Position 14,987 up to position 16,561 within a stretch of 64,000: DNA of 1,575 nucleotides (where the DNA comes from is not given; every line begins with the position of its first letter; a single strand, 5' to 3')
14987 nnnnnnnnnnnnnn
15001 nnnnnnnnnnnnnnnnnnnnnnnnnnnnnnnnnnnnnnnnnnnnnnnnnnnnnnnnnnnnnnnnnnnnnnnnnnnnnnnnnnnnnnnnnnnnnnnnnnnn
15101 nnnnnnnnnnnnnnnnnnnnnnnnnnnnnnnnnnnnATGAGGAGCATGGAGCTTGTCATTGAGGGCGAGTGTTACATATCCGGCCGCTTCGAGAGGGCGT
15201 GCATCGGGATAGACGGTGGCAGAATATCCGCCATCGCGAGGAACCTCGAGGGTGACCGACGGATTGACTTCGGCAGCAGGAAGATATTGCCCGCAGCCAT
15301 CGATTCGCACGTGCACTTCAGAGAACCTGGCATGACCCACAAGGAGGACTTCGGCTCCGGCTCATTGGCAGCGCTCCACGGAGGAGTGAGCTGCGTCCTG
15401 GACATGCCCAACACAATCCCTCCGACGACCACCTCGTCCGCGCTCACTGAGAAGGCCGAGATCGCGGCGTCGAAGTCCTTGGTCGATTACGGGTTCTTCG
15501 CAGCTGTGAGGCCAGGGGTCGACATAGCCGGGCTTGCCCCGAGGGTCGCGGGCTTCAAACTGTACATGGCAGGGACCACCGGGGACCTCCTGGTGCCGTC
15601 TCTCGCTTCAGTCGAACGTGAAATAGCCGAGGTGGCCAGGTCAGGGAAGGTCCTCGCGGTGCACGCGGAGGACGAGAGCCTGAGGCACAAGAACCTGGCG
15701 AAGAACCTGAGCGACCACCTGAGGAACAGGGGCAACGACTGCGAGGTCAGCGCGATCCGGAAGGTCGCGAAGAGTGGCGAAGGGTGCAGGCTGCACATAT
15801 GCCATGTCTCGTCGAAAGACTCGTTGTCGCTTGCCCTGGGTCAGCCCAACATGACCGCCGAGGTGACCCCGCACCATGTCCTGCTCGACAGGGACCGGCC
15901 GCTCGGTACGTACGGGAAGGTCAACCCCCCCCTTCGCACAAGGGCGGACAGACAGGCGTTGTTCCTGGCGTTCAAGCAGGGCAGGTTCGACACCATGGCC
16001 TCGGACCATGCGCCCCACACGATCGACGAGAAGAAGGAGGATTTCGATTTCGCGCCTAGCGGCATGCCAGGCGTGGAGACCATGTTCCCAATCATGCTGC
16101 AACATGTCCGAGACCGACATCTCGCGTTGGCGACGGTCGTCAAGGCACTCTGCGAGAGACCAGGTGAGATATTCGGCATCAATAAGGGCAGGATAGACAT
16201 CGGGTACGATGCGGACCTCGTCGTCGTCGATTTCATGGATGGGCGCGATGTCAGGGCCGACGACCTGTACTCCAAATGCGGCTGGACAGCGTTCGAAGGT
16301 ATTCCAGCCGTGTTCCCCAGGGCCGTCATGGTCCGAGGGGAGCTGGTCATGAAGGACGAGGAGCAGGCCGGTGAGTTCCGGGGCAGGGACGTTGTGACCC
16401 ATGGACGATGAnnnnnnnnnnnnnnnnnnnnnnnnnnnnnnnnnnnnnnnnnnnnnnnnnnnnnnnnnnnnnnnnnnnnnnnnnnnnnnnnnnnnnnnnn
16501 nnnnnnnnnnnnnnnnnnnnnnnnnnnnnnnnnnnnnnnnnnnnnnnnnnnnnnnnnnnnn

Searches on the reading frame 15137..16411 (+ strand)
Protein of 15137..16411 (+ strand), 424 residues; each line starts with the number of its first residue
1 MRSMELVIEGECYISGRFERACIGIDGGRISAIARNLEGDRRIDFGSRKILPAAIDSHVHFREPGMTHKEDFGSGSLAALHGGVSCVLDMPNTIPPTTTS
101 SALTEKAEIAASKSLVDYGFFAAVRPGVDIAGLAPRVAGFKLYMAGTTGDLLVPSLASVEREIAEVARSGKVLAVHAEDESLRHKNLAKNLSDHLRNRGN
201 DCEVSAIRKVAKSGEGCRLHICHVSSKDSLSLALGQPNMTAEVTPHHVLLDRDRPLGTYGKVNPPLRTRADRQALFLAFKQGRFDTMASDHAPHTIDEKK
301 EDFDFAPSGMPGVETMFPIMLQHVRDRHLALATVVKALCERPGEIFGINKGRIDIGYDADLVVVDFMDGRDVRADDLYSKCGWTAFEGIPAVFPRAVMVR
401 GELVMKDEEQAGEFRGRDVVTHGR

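Call 55: search_protein_families(library=pfam, proteins=[window:15137-16411:+], max_evalue=0.001)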
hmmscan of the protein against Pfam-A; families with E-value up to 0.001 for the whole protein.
window:15137-16411:+ (424 aa): 2 families
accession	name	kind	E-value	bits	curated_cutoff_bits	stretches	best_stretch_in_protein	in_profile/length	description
PF01979.26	Amidohydro_1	-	6.3e-17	62.3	25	1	50-404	2-345/345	Amidohydrolase family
PF07969.17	Amidohydro_3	-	0.00018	21.5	29.7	1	326-404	404-471/472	Amidohydrolase family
